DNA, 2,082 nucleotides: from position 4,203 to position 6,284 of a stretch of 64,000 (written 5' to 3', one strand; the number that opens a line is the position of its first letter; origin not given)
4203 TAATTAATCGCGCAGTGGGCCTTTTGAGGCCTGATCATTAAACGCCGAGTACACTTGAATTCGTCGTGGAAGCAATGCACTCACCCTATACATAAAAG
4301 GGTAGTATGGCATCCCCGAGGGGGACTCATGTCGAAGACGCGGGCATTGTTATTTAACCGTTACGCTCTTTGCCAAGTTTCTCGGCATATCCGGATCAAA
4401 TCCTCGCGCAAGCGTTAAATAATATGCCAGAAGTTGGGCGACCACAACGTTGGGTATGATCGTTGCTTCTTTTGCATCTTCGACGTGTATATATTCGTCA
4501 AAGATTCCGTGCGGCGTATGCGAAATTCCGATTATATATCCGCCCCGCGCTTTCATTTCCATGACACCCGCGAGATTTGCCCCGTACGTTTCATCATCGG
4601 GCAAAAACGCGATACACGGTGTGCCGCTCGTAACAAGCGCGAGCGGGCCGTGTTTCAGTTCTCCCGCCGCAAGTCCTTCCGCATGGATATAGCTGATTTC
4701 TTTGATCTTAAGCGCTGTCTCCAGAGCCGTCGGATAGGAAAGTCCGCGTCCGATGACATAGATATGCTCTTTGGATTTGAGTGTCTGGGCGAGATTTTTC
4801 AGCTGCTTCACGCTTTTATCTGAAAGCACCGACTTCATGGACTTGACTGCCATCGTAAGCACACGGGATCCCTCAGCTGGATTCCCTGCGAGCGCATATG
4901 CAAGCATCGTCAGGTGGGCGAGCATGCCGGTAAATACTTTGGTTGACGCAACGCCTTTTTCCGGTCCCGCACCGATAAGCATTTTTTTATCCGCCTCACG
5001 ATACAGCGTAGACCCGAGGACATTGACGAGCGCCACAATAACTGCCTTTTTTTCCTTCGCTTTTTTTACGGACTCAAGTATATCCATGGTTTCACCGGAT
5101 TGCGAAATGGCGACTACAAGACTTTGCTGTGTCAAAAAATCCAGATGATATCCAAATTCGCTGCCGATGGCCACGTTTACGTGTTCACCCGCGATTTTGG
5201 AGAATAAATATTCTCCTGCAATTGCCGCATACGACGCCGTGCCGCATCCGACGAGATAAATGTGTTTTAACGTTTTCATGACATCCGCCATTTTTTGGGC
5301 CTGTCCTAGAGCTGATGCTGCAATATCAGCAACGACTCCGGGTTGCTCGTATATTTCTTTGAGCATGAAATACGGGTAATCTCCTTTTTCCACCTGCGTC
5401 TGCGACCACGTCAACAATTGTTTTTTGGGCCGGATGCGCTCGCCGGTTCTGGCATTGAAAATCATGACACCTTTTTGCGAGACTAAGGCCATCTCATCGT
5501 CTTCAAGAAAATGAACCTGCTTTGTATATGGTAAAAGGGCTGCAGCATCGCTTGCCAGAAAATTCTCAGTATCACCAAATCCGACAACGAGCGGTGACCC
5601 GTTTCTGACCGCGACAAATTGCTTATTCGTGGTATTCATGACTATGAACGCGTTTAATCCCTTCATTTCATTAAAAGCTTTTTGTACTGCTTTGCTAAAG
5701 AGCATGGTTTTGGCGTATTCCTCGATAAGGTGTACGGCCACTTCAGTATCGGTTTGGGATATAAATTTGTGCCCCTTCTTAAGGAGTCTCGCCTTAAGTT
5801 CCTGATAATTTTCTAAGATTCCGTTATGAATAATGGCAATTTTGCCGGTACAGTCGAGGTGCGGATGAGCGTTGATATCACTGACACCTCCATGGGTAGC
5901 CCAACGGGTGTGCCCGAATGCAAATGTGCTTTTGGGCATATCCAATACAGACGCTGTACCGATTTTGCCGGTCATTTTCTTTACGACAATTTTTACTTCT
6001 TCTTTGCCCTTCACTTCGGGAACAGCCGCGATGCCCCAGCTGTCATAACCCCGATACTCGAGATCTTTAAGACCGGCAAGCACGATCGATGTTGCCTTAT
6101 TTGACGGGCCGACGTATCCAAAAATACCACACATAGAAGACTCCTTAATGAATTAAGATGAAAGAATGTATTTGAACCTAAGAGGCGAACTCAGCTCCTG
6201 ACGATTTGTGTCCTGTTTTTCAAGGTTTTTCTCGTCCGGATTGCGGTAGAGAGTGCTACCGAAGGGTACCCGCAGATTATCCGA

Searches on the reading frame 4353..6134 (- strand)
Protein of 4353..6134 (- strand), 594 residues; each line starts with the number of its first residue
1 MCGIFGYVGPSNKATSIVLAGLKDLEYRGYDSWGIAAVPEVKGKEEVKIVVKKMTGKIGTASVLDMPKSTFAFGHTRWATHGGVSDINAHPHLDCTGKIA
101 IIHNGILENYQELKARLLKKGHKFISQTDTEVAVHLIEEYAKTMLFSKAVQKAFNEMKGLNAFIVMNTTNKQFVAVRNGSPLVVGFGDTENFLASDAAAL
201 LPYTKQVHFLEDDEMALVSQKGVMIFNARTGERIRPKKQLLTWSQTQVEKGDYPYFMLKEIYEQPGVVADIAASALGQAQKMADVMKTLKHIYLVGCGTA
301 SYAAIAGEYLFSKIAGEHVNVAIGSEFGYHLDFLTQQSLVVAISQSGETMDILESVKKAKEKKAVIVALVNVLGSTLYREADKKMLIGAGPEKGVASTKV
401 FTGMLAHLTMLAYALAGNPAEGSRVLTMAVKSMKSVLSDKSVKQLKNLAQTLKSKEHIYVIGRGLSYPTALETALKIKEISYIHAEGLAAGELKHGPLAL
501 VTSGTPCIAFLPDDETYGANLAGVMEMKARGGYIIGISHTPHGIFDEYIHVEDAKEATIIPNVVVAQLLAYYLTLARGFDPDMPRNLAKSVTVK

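Call 73: search_protein_families(library=pfam, proteins=[window:4353-6134:-], max_evalue=1e-10)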
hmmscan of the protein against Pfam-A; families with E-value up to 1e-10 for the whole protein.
window:4353-6134:- (594 aa): 3 families
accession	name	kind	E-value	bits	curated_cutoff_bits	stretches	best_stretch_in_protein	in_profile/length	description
PF01380.27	SIS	-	8e-48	162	25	2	290-412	6-129/131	SIS domain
PF13522.11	GATase_6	-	3.2e-18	66.5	27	1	69-187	10-121/130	Glutamine amidotransferase domain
PF13537.11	GATase_7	-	2.1e-16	60.5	25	1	88-201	12-122/123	Glutamine amidotransferase domain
